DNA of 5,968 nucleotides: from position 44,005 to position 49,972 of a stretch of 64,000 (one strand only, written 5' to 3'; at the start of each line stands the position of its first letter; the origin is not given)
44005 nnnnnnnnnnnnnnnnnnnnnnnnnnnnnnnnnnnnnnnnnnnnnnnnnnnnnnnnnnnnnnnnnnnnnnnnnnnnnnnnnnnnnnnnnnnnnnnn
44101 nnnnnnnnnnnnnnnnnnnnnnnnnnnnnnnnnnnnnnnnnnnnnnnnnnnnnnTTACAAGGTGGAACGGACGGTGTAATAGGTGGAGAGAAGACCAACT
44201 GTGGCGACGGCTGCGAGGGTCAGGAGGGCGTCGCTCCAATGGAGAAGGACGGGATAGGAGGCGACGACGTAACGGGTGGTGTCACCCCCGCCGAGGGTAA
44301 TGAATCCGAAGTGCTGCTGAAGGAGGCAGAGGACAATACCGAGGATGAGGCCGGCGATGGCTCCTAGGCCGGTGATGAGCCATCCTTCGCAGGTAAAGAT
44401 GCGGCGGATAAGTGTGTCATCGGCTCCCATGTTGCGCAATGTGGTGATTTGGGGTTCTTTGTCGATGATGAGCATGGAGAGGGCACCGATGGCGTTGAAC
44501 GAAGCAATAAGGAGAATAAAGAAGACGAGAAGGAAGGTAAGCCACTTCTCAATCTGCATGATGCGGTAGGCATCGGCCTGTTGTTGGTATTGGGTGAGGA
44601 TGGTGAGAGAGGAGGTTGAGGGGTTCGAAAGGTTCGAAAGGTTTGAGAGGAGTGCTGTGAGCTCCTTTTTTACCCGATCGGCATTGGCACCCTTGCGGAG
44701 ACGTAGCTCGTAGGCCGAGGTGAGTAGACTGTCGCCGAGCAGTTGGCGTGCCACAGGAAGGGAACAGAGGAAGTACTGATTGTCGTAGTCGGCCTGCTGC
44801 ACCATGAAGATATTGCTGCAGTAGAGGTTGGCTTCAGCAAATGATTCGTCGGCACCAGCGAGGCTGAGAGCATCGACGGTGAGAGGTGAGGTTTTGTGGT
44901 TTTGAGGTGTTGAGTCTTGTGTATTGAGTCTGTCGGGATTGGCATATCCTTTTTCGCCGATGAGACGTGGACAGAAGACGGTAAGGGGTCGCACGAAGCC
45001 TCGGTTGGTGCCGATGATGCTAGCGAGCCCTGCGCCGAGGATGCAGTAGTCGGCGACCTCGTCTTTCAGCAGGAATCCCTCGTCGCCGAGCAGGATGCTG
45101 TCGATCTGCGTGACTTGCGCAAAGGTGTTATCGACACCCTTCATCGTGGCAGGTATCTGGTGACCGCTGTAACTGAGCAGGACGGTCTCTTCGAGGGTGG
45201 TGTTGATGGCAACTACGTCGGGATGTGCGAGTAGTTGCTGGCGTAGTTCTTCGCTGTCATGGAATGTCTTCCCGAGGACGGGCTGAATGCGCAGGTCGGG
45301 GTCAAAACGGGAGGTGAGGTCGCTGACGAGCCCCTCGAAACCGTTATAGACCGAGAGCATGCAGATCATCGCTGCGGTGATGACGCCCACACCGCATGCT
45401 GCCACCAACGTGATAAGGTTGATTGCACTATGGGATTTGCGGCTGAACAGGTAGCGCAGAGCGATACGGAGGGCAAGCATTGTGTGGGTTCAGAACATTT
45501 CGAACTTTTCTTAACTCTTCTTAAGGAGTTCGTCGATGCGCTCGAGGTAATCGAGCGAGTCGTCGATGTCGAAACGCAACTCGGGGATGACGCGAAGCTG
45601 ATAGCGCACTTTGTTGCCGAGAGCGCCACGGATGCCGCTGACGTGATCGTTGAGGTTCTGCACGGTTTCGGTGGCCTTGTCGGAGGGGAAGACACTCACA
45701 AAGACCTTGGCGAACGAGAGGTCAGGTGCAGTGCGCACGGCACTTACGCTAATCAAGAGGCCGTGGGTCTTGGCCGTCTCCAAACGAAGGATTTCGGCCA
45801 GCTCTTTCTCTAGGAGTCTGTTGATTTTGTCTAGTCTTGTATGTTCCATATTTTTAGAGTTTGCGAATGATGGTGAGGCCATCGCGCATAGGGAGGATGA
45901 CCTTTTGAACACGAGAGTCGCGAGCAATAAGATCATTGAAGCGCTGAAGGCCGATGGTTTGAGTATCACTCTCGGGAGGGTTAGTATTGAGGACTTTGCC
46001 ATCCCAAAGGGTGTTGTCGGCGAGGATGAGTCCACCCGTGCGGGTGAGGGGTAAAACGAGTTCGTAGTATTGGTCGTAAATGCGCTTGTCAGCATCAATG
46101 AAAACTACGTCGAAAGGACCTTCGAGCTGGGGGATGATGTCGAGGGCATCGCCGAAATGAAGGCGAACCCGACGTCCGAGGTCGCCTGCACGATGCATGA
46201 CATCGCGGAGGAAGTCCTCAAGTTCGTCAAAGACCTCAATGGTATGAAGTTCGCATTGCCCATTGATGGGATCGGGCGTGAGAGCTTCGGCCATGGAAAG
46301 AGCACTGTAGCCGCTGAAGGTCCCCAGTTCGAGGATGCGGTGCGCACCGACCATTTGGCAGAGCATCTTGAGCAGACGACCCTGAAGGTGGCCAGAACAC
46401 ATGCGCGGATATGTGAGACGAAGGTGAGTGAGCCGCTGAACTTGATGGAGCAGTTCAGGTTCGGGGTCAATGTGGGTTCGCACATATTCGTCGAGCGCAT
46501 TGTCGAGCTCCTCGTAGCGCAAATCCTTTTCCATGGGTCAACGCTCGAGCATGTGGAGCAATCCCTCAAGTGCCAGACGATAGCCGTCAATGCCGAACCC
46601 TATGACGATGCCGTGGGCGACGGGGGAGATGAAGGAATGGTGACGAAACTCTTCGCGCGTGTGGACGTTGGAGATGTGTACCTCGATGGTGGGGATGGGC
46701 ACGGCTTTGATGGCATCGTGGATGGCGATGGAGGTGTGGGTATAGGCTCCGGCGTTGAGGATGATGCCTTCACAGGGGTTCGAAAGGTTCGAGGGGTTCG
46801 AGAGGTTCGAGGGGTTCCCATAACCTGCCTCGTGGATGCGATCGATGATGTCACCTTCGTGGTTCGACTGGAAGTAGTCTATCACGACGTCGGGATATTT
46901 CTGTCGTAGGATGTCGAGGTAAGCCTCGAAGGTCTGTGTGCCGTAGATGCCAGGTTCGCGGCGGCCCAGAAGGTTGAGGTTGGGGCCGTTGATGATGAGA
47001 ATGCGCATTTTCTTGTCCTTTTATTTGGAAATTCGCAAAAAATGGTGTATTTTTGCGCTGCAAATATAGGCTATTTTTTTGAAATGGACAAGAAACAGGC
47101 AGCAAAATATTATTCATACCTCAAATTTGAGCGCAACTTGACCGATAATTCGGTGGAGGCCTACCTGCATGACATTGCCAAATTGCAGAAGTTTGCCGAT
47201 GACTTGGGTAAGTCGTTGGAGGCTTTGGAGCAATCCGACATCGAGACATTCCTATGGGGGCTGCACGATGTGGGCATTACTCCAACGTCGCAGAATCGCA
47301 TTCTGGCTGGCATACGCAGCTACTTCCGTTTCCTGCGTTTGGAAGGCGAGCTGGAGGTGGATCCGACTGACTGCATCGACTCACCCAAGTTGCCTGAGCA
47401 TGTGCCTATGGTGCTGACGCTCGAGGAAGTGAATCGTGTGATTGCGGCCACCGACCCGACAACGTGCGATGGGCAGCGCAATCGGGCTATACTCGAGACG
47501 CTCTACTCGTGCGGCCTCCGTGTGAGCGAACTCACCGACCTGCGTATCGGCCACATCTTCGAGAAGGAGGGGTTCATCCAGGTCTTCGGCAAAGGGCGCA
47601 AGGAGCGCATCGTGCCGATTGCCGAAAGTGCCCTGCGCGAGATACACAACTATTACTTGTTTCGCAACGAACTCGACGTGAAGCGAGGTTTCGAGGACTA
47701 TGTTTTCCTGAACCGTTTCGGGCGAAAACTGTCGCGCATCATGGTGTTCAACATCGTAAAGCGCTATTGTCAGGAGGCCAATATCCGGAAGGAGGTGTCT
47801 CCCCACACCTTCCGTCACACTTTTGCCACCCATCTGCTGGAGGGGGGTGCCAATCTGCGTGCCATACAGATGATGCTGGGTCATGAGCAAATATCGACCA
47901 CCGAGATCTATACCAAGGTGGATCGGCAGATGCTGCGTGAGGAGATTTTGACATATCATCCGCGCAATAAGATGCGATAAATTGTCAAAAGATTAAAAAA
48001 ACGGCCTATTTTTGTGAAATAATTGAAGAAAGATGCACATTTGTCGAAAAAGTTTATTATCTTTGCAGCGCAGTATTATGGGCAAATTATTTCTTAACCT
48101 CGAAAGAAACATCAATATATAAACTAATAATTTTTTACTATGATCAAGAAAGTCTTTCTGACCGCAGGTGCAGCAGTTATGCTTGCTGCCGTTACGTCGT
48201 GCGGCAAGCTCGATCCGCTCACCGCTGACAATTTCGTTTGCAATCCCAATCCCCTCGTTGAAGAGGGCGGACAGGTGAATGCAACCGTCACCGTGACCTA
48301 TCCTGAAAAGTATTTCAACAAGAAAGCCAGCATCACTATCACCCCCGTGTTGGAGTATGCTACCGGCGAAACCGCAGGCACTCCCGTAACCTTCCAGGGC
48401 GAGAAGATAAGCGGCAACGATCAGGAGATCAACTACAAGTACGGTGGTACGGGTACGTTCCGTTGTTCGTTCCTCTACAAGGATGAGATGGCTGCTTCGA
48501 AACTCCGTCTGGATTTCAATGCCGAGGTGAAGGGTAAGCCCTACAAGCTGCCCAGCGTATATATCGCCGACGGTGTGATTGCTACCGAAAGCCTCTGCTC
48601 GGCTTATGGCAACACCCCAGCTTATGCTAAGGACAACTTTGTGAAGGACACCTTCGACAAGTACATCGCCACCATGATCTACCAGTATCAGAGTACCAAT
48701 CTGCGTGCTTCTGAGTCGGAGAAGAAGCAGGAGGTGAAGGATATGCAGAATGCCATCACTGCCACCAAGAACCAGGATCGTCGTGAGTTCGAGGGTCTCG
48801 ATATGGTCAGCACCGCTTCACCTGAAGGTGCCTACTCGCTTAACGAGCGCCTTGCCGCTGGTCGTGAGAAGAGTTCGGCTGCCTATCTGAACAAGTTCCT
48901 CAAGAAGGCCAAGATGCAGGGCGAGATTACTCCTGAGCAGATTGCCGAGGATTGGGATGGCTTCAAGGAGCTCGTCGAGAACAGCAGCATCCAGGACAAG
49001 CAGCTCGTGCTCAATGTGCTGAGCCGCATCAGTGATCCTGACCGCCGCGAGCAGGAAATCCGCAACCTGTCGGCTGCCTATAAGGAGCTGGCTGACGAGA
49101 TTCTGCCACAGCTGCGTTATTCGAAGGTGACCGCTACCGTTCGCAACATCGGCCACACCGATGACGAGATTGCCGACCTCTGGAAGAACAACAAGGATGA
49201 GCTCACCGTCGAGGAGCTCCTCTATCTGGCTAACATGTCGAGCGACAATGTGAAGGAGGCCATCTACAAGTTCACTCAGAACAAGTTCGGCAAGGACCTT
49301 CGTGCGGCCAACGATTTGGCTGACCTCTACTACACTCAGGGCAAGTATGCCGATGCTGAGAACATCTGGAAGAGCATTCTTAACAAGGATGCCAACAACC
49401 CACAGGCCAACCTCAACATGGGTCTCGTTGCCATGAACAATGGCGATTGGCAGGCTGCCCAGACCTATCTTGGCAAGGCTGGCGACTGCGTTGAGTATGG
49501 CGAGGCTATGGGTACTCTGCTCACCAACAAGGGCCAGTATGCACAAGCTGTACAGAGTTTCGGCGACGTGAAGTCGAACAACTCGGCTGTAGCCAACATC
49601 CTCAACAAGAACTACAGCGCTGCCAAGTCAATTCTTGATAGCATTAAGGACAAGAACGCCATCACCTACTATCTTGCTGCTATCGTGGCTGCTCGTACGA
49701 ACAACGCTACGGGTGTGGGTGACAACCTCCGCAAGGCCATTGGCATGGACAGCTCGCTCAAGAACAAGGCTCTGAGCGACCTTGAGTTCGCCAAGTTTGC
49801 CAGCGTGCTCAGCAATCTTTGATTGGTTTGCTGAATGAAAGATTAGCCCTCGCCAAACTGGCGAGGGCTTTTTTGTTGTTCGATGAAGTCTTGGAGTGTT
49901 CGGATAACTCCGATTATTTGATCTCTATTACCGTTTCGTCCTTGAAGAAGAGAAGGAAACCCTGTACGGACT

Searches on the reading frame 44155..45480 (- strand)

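Call 3: search_protein_families(library=pfam, proteins=[window:44155-45480:-])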
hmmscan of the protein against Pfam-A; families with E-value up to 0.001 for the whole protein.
window:44155-45480:- (441 aa): 2 families
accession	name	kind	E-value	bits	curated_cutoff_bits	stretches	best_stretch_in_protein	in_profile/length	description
PF02687.27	FtsX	-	7.3e-07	29.7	25.5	1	317-438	2-113/120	FtsX-like permease C-terminal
PF12704.14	MacB_PCD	-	1.6e-06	29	27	1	24-153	1-130/207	MacB-like periplasmic core domain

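Call 4: search_protein_families(library=ncbifam, proteins=[window:44155-45480:-])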
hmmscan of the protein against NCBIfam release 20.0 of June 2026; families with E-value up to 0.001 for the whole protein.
window:44155-45480:- (441 aa): 6 families
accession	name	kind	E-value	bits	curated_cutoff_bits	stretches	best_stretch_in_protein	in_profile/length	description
TIGR02212.1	lolCE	equivalog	7.9e-44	150.2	362.45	2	217-435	182-394/411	lipoprotein-releasing ABC transporter permease subunit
NF008357.0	PRK11146.1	exception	5e-30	104.7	439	2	288-438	245-400/414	lipoprotein-releasing ABC transporter permease subunit LolE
TIGR02213.1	lolE_release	exception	4.8e-29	101.4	540.35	2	293-438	246-397/411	lipoprotein-releasing ABC transporter permease subunit LolE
NF008076.0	PRK10814.1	exception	3.5e-16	59.2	473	2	300-435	252-382/399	lipoprotein-releasing ABC transporter permease subunit LolC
TIGR03434.1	ADOP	subfamily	3.4e-06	25.5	622.3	1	260-391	220-350/803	ADOP family duplicated permease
NF038347.1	FtsX_Gpos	exception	1.8e-05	24.2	225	1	305-438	161-292/296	permease-like cell division protein FtsX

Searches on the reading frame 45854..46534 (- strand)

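Call 40: search_protein_families(library=pfam, proteins=[window:45854-46534:-], max_evalue=0.0001)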
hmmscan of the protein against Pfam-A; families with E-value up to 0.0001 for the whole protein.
window:45854-46534:- (226 aa): 2 families
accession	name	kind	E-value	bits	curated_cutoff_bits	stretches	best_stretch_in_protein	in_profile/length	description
PF01596.23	Methyltransf_3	-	1.9e-47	161.7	22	1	25-226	7-204/204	O-methyltransferase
PF13578.12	Methyltransf_24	-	8.7e-15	55.9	26.3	1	68-174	1-104/105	Methyltransferase domain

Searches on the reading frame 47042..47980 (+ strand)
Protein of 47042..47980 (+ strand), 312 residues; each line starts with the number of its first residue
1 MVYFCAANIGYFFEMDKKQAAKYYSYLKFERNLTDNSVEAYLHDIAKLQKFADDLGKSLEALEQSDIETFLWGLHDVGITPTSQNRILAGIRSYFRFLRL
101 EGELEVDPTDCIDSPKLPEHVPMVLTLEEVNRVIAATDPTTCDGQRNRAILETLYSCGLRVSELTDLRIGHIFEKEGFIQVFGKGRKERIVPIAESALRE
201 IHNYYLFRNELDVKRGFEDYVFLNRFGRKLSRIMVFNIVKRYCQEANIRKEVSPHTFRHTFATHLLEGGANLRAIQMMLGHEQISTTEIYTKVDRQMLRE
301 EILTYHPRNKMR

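Call 40: search_protein_families(library=pfam, proteins=[window:47042-47980:+], max_evalue=0.0001)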
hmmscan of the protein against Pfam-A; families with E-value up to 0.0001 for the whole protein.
window:47042-47980:+ (312 aa): 3 families
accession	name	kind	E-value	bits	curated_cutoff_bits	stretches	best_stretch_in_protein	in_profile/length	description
PF00589.27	Phage_integrase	-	5e-44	150.5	27.1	1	124-295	2-170/172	Phage integrase family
PF02899.23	Phage_int_SAM_1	-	2e-16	60.4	22.3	1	22-102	3-83/83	Phage integrase, N-terminal SAM-like domain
PF13495.12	Phage_int_SAM_4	-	8.5e-08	32.9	27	1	25-96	7-76/85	Phage integrase, N-terminal SAM-like domain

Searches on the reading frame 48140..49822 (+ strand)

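Call 40: search_protein_families(library=pfam, proteins=[window:48140-49822:+], max_evalue=0.0001)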
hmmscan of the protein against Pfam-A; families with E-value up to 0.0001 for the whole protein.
window:48140-49822:+ (560 aa): 5 families
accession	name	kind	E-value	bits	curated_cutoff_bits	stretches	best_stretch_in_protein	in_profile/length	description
PF14559.12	TPR_19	-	5.9e-08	33.4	25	0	399-446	3-50/68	Tetratricopeptide repeat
PF07719.23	TPR_2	-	3.4e-06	27.2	27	0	389-419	3-33/34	Tetratricopeptide repeat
PF13374.12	TPR_10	-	3.9e-05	24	27.5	0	387-410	2-25/42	Tetratricopeptide repeat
PF13432.12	TPR_16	-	5e-05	24.1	32.7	1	392-440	2-50/65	Tetratricopeptide repeat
PF13424.12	TPR_12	-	6e-05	23.6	30.1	0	387-408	45-66/77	Tetratricopeptide repeat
